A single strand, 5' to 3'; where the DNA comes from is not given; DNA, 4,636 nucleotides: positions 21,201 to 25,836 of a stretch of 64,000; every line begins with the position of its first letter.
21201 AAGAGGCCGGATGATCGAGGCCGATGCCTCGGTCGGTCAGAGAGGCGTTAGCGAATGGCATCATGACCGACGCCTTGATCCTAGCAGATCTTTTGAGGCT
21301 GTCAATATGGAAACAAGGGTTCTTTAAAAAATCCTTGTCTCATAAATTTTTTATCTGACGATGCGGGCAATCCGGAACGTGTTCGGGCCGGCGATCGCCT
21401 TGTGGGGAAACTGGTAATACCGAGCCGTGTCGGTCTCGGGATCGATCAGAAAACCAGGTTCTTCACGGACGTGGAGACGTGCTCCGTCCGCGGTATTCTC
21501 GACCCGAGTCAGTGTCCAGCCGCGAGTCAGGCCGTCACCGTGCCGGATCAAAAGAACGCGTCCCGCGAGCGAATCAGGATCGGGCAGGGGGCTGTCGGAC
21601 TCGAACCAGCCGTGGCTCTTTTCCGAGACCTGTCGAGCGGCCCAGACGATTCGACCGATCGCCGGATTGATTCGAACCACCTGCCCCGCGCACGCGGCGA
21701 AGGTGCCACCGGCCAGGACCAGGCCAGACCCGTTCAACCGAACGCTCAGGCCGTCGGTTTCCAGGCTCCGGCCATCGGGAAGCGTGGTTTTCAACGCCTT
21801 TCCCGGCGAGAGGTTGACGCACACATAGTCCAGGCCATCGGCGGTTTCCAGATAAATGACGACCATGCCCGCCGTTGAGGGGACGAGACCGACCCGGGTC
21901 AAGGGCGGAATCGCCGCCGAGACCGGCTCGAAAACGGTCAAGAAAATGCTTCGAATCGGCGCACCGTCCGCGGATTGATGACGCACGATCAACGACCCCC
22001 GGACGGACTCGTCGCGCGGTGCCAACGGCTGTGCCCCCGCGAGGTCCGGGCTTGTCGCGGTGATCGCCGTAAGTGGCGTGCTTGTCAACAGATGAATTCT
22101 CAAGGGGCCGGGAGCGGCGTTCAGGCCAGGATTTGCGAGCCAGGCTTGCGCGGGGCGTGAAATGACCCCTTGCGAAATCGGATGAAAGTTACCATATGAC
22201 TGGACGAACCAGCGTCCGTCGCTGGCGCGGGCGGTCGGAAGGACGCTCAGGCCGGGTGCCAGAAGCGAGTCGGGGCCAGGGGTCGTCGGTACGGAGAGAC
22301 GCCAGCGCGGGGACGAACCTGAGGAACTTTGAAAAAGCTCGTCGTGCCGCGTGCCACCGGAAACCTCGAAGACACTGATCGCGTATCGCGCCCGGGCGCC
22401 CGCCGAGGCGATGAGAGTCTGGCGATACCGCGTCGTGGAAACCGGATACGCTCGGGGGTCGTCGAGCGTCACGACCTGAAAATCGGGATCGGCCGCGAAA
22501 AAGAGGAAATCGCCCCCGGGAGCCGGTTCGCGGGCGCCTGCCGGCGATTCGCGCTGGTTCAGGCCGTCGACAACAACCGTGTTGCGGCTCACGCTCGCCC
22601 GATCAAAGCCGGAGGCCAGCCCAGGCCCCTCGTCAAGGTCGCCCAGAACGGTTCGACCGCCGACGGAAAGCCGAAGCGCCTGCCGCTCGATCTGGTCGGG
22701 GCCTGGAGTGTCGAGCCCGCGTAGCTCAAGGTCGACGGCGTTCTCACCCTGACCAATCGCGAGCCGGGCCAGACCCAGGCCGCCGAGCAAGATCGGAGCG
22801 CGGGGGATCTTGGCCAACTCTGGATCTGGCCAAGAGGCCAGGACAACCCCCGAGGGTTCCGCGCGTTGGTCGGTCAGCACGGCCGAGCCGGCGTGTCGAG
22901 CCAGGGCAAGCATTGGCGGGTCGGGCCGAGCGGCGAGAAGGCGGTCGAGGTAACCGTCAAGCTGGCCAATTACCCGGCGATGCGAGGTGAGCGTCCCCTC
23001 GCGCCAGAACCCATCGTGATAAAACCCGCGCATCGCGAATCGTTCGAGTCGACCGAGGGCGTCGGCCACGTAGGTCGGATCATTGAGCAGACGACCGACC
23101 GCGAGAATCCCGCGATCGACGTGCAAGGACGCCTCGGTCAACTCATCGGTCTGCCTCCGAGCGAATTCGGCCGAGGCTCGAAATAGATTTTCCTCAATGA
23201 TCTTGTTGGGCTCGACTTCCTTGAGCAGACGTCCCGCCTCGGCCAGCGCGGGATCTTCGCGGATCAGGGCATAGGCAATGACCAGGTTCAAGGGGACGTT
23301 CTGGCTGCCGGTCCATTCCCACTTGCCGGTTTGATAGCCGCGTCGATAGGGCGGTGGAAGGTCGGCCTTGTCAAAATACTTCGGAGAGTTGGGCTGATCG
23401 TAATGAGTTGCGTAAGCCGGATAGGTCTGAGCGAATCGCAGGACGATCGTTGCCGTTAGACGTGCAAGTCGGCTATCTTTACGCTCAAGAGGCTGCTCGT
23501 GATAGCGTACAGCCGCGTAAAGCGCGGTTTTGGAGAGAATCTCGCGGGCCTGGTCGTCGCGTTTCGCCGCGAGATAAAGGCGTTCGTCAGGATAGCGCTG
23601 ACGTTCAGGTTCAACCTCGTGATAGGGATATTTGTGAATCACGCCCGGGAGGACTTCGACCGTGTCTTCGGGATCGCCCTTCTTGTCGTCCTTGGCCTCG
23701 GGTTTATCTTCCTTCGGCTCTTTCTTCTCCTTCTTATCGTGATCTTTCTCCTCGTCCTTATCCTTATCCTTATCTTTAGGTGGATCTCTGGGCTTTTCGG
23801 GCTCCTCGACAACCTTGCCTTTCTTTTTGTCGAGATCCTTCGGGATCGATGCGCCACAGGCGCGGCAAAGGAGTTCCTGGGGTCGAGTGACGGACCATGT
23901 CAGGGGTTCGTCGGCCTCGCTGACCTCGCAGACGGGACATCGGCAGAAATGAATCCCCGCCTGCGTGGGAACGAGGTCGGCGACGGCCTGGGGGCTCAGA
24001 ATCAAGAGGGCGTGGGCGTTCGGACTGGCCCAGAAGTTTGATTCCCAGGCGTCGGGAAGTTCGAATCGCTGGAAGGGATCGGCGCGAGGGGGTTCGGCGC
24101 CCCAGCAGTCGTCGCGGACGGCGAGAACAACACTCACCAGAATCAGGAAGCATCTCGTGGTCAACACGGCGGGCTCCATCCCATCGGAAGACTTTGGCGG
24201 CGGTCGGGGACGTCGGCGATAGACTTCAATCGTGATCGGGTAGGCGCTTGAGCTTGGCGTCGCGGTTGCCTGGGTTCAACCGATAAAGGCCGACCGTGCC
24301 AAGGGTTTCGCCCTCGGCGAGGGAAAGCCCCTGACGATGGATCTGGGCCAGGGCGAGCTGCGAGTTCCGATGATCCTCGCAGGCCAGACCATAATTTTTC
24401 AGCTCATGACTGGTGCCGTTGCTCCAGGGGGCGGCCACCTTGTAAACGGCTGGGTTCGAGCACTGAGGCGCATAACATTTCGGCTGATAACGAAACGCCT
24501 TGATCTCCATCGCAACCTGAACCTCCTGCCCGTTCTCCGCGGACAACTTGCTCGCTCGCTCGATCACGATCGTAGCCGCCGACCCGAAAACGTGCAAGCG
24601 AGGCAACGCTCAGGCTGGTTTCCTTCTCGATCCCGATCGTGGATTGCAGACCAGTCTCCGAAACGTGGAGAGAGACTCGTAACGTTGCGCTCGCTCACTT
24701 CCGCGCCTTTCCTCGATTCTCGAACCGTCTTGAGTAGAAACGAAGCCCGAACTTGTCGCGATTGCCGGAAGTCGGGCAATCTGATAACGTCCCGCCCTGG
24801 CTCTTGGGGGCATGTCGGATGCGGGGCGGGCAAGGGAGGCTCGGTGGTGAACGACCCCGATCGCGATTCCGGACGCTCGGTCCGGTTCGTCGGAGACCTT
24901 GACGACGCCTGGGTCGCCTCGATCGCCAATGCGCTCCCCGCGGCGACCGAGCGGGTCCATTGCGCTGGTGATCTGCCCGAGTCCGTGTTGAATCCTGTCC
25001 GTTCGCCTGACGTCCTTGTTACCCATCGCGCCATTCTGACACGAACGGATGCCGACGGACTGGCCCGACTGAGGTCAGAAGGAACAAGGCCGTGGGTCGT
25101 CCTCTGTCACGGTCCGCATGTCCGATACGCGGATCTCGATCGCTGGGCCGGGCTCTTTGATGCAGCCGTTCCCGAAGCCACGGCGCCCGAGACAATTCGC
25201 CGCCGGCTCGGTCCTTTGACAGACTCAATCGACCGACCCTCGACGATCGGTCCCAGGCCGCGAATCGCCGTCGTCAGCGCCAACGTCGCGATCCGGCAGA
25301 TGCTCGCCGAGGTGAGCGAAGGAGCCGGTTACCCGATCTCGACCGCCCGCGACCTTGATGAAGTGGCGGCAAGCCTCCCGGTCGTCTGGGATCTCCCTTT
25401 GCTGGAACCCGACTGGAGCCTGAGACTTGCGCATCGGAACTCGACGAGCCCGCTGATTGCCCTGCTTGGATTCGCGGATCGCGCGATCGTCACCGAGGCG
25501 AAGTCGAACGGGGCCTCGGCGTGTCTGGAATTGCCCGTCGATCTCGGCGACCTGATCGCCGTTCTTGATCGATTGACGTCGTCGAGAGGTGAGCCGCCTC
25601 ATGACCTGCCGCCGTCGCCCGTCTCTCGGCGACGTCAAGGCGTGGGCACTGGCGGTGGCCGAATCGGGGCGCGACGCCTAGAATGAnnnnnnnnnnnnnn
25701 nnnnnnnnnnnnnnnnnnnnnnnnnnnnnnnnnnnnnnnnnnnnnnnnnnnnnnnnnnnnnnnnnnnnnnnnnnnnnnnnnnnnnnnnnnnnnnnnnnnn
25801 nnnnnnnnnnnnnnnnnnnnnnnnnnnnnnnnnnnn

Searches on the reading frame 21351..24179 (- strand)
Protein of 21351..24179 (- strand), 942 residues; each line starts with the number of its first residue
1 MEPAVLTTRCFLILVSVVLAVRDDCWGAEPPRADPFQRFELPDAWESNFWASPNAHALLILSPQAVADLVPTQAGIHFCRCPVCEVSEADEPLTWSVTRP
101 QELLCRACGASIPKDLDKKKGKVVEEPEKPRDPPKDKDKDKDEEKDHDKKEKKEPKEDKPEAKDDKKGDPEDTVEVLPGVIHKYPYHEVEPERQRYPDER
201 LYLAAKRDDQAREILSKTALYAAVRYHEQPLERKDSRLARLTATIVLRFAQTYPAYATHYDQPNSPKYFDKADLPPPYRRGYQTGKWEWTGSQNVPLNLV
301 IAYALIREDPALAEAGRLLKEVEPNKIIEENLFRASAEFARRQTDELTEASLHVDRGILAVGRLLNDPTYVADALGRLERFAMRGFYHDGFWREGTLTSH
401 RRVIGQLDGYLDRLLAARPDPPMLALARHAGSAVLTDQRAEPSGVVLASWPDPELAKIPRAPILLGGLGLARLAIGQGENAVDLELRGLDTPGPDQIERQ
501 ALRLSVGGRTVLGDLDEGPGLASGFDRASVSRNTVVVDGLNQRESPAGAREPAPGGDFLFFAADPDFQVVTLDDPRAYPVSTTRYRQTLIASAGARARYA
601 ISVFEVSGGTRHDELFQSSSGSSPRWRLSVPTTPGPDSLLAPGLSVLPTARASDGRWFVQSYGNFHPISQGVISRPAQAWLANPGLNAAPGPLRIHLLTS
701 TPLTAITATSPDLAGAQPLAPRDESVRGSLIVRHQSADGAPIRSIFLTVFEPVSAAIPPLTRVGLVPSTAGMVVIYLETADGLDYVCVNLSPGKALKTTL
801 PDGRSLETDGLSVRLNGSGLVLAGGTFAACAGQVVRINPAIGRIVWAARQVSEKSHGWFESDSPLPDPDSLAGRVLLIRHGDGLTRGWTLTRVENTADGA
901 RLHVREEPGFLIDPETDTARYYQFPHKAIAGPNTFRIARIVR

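Call 21: search_protein_families(library=pfam, proteins=[window:21351-24179:-], max_evalue=0.01)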
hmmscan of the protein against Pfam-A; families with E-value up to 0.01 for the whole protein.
window:21351-24179:- (942 aa): 0 families

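Call 37: search_protein_families(library=pfam, proteins=[window:21351-24179:-], max_evalue=1)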
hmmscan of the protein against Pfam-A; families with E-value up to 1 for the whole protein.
window:21351-24179:- (942 aa): 0 families

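Call 38: search_solved_structures(query=window:21351-24179:-, max_evalue=1)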
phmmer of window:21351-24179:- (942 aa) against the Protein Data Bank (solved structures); distinct sequences matched with E-value up to 1: 0.

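Call 39: search_protein_families(library=ncbifam, proteins=[window:21351-24179:-], max_evalue=1)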
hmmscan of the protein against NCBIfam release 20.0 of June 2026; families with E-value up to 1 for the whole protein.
window:21351-24179:- (942 aa): 1 family
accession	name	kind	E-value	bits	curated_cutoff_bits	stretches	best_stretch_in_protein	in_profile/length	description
NF047873.1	ZrgA_Zn_trans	equivalog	0.64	9.6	185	1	105-169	90-149/213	zinc uptake protein ZrgA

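Call 72: find_homologous_proteins(query=window:21351-24179:-, region=180-942, max_evalue=0.00001)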
Query window:21351-24179:-, residues 180-942 (763 aa): 304 proteins with E <= 0.00001 among 8000 candidates; the best 120 are listed.
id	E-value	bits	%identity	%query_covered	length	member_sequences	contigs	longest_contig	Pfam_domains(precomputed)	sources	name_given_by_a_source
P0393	0.0e+0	1723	100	100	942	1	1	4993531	-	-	-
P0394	0.0e+0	1209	70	100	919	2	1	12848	-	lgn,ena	-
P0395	0.0e+0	1081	64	100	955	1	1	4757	-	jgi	jgi:hypothetical protein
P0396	0.0e+0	1063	64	100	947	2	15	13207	-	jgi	jgi:hypothetical protein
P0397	0.0e+0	1053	63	100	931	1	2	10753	-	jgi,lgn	-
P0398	0.0e+0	1044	62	100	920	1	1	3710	-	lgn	-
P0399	0.0e+0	1016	60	100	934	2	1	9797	-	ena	-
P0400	6.8e-298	1008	60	100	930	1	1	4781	-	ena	-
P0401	8.5e-296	1001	60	100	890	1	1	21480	-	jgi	jgi:hypothetical protein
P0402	1.2e-295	1001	61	100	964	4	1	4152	-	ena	-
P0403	1.3e-293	994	62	100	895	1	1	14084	-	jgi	jgi:hypothetical protein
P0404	8.2e-290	981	60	100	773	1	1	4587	-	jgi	jgi:hypothetical protein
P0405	2.1e-288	977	62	100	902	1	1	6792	-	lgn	-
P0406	1.7e-286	971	60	100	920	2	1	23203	-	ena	-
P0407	2.6e-285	967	59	100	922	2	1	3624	-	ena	-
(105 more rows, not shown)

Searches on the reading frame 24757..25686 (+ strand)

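Call 39: search_protein_families(library=ncbifam, proteins=[window:24757-25686:+], max_evalue=1)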
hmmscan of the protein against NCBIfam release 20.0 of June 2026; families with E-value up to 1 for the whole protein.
window:24757-25686:+ (309 aa): 1 family
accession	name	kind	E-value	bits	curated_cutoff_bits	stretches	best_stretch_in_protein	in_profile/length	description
NF006900.1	PRK09390.1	equivalog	0.014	14.9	255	1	172-273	9-119/203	response regulator FixJ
